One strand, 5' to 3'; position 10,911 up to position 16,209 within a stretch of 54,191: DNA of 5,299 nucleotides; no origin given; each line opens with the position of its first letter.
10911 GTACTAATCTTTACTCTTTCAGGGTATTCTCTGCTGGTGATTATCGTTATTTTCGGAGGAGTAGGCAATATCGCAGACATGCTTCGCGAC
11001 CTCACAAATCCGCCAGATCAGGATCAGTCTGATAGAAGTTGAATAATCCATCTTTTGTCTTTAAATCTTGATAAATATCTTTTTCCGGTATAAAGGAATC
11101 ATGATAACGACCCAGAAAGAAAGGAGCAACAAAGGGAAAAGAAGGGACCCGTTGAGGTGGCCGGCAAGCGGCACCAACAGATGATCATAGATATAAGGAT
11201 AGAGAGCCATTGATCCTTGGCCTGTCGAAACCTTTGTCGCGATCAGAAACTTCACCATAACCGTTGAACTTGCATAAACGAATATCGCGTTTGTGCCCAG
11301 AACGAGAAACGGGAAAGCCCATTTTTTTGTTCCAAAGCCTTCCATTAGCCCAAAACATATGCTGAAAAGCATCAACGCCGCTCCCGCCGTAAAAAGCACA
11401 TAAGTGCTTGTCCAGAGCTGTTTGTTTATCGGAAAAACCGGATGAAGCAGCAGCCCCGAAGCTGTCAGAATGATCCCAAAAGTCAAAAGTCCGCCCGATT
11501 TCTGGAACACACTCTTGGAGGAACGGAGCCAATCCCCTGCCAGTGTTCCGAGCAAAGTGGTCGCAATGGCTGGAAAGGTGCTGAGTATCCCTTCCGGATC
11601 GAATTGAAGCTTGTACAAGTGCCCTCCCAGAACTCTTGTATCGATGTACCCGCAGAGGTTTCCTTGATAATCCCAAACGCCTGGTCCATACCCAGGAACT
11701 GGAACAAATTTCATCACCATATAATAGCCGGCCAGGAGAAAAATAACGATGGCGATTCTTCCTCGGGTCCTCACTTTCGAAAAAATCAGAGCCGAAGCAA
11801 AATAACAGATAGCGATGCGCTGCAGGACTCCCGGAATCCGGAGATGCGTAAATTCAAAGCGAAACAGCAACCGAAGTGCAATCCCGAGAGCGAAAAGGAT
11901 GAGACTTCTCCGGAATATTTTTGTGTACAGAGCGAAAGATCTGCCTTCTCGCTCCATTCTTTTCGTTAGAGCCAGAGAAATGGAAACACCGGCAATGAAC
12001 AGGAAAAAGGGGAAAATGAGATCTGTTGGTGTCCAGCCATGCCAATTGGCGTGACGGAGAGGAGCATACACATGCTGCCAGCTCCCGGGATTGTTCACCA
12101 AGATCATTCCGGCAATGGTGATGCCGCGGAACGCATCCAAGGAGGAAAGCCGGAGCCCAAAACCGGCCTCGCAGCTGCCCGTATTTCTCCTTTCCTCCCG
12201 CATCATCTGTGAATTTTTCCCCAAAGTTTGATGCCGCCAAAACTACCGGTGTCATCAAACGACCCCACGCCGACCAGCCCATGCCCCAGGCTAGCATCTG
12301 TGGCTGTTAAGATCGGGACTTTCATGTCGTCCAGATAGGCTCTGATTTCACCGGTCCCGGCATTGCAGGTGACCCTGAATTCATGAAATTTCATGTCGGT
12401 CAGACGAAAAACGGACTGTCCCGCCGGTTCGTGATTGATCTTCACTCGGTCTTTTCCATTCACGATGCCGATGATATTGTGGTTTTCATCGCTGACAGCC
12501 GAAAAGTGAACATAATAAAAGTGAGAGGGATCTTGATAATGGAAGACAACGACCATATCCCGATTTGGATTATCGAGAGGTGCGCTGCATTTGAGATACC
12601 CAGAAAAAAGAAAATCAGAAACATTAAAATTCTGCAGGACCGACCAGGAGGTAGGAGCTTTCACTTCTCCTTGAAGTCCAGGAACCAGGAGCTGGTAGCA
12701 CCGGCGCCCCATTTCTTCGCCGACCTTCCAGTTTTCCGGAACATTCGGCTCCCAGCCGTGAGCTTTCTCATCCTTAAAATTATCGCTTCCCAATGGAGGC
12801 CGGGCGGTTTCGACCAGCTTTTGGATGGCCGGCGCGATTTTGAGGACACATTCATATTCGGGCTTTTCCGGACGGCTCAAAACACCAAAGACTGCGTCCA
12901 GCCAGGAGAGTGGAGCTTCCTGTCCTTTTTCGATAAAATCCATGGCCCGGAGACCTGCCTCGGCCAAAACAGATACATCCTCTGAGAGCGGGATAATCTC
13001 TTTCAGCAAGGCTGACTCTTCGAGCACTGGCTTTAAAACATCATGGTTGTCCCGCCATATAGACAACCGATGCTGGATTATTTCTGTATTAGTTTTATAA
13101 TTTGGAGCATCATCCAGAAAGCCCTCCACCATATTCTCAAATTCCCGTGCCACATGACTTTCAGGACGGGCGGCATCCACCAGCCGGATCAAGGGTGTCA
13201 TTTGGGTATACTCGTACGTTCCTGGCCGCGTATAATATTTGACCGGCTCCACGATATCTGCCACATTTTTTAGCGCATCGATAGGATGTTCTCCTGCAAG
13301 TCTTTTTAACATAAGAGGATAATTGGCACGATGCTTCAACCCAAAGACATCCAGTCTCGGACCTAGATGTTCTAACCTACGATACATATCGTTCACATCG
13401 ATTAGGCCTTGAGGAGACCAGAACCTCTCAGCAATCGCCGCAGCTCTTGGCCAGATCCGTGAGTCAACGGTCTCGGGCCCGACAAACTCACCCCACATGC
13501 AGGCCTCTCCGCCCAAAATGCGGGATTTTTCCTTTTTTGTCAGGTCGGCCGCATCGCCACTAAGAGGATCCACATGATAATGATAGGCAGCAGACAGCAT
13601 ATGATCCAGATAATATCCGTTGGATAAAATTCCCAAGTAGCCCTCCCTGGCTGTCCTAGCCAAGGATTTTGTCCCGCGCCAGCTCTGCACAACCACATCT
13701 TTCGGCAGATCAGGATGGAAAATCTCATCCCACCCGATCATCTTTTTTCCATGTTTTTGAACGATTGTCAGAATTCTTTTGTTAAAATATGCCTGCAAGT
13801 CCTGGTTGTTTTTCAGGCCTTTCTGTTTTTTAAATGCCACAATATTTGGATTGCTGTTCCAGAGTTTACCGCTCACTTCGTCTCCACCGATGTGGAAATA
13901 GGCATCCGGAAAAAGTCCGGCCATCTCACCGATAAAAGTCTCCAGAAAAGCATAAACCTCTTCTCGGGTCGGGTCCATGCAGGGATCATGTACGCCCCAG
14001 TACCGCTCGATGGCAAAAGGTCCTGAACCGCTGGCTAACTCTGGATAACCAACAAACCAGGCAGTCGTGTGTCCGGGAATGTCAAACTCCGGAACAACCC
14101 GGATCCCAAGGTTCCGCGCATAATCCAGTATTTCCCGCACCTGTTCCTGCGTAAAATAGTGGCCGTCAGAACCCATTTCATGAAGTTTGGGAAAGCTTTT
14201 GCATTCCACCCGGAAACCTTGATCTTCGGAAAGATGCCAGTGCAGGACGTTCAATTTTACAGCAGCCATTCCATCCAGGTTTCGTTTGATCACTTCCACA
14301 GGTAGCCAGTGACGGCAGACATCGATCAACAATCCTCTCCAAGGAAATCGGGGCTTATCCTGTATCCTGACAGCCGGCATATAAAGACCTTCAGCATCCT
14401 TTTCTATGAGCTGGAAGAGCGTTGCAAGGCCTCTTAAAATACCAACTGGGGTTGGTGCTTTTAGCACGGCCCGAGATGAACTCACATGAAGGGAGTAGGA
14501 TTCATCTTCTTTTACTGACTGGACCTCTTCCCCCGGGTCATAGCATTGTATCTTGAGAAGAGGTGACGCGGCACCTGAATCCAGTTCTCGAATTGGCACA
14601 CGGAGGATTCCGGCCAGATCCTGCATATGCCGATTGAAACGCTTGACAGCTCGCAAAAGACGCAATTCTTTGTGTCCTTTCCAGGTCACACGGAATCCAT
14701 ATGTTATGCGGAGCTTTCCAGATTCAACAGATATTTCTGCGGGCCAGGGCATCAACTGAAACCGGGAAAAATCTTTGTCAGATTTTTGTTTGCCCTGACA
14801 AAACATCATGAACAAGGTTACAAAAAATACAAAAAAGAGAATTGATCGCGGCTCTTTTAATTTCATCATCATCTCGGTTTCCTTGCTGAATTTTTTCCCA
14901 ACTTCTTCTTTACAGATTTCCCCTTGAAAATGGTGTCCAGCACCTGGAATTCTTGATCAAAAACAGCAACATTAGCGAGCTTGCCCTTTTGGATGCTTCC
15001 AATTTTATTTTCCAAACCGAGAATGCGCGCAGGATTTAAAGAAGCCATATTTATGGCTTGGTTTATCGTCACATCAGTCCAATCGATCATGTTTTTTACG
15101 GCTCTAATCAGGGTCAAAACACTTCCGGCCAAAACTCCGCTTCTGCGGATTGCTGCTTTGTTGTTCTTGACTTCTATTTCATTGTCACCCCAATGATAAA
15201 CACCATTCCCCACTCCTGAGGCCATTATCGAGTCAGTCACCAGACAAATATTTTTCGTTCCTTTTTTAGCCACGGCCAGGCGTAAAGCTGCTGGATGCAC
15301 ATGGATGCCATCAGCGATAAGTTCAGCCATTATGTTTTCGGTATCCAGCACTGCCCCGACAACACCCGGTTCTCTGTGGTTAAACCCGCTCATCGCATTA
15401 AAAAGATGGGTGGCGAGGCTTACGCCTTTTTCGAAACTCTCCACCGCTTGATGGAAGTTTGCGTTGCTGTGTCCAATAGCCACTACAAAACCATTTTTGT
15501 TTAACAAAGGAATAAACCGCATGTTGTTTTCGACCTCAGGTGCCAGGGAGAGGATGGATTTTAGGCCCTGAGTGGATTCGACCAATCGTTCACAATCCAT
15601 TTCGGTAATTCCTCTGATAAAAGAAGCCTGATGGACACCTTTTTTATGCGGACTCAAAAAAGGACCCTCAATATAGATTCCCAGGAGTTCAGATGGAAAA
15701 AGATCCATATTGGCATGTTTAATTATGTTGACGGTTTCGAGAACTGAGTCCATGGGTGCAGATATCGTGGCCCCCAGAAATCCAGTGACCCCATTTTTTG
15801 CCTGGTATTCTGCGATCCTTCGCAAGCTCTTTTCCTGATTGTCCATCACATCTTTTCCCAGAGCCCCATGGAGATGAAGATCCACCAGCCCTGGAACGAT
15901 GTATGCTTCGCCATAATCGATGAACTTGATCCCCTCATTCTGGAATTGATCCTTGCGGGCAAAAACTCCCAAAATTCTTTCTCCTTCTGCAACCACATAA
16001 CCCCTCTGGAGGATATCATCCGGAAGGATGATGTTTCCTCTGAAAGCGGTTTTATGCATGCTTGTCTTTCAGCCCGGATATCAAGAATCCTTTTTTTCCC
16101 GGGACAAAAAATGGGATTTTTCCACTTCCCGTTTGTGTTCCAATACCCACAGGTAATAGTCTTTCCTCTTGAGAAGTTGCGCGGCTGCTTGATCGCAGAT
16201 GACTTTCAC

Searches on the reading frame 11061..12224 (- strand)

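Call 53: search_protein_families(library=pfam, proteins=[window:11061-12224:-], max_evalue=0.00001)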
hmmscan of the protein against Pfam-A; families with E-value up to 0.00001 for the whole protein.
window:11061-12224:- (387 aa): 2 families
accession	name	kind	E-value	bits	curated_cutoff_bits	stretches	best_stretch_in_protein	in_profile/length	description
PF07786.18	HGSNAT_cat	-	9.4e-12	45.4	22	1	25-238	1-190/222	Heparan-alpha-glucosaminide N-acetyltransferase, catalytic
PF16401.11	DUF5009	-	1.6e-06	28.2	25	1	25-112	1-98/260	Domain of unknown function (DUF5009)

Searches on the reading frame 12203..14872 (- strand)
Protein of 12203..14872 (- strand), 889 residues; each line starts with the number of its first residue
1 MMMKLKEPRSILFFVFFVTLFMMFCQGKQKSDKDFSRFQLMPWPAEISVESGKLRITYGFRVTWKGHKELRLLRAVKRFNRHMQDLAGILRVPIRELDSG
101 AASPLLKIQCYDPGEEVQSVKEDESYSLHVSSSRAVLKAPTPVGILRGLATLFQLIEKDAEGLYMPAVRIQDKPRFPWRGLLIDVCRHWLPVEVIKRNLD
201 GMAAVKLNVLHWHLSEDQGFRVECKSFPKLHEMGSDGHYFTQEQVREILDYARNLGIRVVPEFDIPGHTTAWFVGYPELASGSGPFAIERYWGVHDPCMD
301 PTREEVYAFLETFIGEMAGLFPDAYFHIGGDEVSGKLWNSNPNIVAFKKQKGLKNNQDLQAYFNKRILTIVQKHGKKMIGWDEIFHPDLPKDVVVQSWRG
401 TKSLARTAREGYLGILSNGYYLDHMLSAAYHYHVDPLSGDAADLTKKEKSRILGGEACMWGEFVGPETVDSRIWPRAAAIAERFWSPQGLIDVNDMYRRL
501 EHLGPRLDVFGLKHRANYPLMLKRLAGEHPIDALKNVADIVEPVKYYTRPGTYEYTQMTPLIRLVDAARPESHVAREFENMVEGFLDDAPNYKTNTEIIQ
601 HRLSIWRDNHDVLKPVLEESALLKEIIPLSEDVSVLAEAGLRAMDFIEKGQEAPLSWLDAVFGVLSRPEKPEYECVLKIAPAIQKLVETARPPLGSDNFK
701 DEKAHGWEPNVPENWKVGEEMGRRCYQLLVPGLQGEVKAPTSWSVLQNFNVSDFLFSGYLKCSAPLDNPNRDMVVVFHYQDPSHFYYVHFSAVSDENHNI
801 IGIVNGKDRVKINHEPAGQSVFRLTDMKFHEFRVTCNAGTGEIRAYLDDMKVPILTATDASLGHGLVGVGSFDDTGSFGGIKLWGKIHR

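Call 53: search_protein_families(library=pfam, proteins=[window:12203-14872:-], max_evalue=0.00001)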
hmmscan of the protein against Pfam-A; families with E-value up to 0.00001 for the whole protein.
window:12203-14872:- (889 aa): 3 families
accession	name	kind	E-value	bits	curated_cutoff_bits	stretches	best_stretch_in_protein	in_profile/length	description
PF00728.28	Glyco_hydro_20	-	1.4e-94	317.8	22.3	1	176-487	1-347/348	Glycosyl hydrolase family 20, catalytic domain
PF14845.11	Glycohydro_20b2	-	1.3e-09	39.3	27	1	40-155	1-130/130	beta-acetyl hexosaminidase like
PF02838.20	Glyco_hydro_20b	-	1.7e-07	32.4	26.1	1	39-172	3-123/124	Glycosyl hydrolase family 20, domain 2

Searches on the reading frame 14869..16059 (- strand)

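Call 53: search_protein_families(library=pfam, proteins=[window:14869-16059:-], max_evalue=0.00001)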
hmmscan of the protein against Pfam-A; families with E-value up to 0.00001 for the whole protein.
window:14869-16059:- (396 aa): 2 families
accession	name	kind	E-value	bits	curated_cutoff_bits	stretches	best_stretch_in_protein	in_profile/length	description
PF01979.26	Amidohydro_1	-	6.9e-28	98.3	25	1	53-383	1-345/345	Amidohydrolase family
PF07969.17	Amidohydro_3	-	2.7e-11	44.1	29.7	1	329-374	406-451/472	Amidohydrolase family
